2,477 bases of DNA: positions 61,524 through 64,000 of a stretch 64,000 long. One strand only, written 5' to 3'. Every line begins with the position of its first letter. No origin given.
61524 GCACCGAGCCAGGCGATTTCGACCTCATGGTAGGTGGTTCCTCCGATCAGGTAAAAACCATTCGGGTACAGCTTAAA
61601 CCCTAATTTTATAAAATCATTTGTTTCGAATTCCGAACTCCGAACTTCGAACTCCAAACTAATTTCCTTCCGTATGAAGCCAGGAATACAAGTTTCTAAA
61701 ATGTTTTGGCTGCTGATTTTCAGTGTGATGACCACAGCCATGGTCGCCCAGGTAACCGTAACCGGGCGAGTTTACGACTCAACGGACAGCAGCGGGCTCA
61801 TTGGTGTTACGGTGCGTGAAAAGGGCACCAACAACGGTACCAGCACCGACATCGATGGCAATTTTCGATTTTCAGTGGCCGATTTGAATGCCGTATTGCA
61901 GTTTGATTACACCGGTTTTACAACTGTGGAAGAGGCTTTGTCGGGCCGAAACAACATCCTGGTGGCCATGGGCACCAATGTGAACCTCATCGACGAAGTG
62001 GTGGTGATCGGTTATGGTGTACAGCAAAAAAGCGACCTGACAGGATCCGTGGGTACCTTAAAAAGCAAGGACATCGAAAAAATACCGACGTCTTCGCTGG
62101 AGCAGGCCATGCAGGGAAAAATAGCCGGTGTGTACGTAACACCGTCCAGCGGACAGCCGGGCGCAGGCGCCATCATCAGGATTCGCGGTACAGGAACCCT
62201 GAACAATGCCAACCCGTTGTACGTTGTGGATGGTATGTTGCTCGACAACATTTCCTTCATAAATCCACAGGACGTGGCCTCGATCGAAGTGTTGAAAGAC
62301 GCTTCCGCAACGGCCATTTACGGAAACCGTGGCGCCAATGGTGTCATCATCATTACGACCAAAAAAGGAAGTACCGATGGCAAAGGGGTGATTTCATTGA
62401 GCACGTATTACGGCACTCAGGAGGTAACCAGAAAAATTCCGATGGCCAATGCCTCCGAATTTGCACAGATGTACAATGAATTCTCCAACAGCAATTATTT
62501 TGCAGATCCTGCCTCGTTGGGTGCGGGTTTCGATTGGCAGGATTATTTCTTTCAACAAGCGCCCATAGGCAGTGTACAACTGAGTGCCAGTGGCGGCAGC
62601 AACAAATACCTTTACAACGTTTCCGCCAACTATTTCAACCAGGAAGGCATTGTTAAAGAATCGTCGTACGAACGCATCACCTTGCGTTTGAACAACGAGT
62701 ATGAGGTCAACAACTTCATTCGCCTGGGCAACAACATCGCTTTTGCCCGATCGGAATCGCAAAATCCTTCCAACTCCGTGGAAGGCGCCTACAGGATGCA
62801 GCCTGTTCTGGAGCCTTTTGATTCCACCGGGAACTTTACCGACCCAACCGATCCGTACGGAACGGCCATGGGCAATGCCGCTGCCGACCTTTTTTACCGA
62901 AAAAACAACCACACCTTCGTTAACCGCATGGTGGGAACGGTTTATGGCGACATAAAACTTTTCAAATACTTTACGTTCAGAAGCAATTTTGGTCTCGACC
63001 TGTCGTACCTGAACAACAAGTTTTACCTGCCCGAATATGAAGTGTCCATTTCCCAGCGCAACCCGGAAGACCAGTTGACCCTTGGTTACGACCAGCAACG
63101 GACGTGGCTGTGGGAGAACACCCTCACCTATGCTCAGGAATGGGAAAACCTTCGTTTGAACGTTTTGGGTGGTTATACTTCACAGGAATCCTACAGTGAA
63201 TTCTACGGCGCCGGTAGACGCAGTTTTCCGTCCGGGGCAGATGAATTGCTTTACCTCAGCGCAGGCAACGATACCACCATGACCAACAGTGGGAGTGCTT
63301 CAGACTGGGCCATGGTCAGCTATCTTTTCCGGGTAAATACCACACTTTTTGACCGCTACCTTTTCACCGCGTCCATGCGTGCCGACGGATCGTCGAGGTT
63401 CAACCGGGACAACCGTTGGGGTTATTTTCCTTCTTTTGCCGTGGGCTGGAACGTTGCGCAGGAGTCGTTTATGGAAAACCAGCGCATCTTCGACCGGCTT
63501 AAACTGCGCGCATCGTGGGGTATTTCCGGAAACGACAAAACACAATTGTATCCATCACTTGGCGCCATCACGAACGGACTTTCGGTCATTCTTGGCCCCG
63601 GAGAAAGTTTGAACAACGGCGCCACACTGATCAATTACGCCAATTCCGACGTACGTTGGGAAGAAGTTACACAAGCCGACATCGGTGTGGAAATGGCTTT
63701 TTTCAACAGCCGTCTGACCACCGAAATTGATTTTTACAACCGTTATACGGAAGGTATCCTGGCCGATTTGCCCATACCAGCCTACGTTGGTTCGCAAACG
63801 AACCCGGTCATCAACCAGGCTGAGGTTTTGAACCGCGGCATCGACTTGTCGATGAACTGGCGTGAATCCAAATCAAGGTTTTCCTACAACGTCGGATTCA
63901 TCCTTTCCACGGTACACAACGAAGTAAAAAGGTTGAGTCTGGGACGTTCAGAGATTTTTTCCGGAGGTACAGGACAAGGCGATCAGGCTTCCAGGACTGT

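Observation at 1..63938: The whole window is one zero-spacer, apparently perfect 2 x 31,969-bp palindrome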

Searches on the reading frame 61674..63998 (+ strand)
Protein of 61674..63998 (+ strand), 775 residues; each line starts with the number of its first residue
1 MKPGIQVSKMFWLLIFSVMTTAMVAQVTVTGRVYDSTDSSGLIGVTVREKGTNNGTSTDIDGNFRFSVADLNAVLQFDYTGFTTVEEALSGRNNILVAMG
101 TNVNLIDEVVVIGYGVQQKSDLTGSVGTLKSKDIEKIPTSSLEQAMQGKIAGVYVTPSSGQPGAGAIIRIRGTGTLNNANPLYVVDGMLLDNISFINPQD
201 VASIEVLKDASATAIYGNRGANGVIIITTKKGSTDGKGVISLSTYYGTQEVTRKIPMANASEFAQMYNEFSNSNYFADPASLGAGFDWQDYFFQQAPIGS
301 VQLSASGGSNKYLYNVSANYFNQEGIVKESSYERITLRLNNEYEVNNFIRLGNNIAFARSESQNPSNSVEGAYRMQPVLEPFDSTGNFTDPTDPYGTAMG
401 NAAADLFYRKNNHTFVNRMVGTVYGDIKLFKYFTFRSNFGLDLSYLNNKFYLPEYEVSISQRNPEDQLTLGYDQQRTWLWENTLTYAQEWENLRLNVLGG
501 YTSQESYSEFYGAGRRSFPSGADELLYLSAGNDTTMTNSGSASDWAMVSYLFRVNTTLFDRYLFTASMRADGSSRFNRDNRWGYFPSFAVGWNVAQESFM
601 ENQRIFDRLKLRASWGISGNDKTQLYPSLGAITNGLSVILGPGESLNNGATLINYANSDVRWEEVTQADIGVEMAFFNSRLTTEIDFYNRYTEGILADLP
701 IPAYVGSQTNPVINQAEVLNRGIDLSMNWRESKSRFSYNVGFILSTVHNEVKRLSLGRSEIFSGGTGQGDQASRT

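Call 38: find_homologous_proteins(query=window:61674-63998:+, max_evalue=1e-100)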
Query window:61674-63998:+ (775 aa): 2799 proteins with E <= 1e-100 among 8000 candidates; the best 120 are listed.
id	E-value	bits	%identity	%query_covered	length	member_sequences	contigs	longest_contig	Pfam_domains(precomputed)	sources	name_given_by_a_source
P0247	0.0e+0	1593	91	100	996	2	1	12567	PF13715.13,PF07715.21,PF13620.13,PF00593.31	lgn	-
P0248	0.0e+0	1542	88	100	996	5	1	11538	PF13715.13,PF07715.21,PF13620.13,PF00593.31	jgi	-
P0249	0.0e+0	1132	67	97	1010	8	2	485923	PF13715.13,PF07715.21,PF13620.13,PF00593.31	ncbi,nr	ncbi:MAG: TonB-dependent receptor [Lewinellaceae bacterium]|nr:TonB-dependent receptor [Saprospirace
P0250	0.0e+0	1113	66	97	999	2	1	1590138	PF13715.13,PF07715.21,PF13620.13,PF00593.31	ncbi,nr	ncbi:MAG: TonB-dependent receptor [Saprospiraceae bacterium]|nr:TonB-dependent receptor [Saprospirac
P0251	0.0e+0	1110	65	97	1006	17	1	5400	PF13715.13,PF07715.21,PF00593.31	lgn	-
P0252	0.0e+0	1108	65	97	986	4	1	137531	PF13715.13,PF07715.21,PF13620.13,PF00593.31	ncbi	ncbi:MAG: TonB-dependent receptor [Saprospiraceae bacterium]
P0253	0.0e+0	1105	65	97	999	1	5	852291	PF13715.13,PF07715.21,PF13620.13,PF00593.31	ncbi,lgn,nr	ncbi:MAG: TonB-dependent receptor [Saprospiraceae bacterium]|nr:TonB-dependent receptor [Saprospirac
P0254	0.0e+0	1101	64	97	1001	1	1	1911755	PF13715.13,PF07715.21,PF13620.13,PF00593.31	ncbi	-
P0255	0.0e+0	1099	65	97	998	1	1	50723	PF13715.13,PF07715.21,PF13620.13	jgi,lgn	jgi:TonB-linked SusC/RagA family outer membrane protein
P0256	0.0e+0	1098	65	97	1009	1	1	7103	PF13715.13,PF07715.21,PF13620.13,PF00593.31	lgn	-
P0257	0.0e+0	1097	64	98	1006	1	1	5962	PF13715.13,PF07715.21,PF13620.13,PF00593.31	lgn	-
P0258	0.0e+0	1093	65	97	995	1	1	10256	PF13715.13,PF07715.21,PF13620.13,PF00593.31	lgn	-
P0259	0.0e+0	1088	65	97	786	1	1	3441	PF13715.13,PF07715.21,PF13620.13,PF00593.31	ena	-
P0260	0.0e+0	1088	65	97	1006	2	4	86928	PF13715.13,PF07715.21,PF13620.13,PF00593.31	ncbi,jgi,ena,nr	ncbi:MAG TPA: TonB-dependent receptor [Saprospiraceae bacterium]|nr:TonB-dependent receptor [Saprosp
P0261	0.0e+0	1087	64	97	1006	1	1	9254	PF13715.13,PF07715.21,PF13620.13,PF00593.31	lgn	-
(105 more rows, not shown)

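Call 50: find_encoding_contigs(protein=P0247, flank=10000, max_places=6)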
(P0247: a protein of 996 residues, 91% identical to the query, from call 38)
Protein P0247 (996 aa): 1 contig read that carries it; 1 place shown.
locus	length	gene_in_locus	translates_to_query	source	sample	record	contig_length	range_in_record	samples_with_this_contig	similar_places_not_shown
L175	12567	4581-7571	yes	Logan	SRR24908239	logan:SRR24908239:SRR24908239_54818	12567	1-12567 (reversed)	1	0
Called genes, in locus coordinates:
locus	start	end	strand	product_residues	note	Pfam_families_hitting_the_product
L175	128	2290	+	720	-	PF10091:Glycoamylase, PF00756:Esterase (weak), PF02230:Abhydrolase_2, PF01738:DLH, PF00326:Peptidase_S9 (faint)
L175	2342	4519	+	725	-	PF00933:Glyco_hydro_3, PF01915:Glyco_hydro_3_C, PF14310:Fn3-like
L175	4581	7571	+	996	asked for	PF13620:CarboxypepD_reg (weak), PF13715:CarbopepD_reg_2, PF07715:Plug, PF00593:TonB_dep_Rec_b-barrel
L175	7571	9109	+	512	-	PF14322:SusD-like_3, PF07980:SusD_RagB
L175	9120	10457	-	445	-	PF07697:7TMR-HDED (weak)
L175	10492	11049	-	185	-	PF01923:Cob_adeno_trans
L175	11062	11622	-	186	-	-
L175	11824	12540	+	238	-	PF20772:TACO1_YebC_N, PF01709:Transcrip_reg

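Call 51: list_cluster_members(proteins=[L175:7571-9109:+, L175:9120-10457:-, L175:10492-11049:-, L175:11062-11622:-, L175:11824-12540:+])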
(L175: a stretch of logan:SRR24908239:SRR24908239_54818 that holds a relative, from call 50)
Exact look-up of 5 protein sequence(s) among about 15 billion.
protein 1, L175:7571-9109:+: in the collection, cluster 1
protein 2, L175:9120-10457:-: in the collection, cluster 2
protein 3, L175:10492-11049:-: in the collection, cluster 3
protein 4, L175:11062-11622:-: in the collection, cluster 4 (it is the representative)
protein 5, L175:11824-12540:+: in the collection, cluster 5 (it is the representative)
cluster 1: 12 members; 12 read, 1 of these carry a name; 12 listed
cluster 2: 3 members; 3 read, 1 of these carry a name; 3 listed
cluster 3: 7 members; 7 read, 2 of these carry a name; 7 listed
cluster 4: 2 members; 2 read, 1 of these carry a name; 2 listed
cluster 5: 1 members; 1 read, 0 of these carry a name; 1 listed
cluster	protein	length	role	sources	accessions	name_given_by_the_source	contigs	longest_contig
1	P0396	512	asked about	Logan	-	-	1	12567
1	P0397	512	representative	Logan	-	-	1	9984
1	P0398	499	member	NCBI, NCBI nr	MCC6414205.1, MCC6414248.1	MAG: RagB/SusD family nutrient uptake outer membrane protein [Saprospiraceae bacterium] | RagB/SusD family nutrient uptake outer membrane protein [Saprospiraceae bacterium]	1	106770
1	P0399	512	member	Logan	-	-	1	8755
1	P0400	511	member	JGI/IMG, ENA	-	-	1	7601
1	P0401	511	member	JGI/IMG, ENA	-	-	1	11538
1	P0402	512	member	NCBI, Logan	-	-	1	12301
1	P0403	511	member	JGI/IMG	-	-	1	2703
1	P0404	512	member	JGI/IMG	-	-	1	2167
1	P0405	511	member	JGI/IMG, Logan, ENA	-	-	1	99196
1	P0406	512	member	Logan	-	-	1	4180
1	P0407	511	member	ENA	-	-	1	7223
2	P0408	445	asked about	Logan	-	-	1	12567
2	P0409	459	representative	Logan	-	-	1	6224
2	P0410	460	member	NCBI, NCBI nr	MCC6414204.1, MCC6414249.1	MAG: hypothetical protein IT270_21540 [Saprospiraceae bacterium] | hypothetical protein [Saprospiraceae bacterium]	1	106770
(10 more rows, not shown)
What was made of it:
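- It therefore falls inside the same assembly (call 51; inference from NCBI numbering practice).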
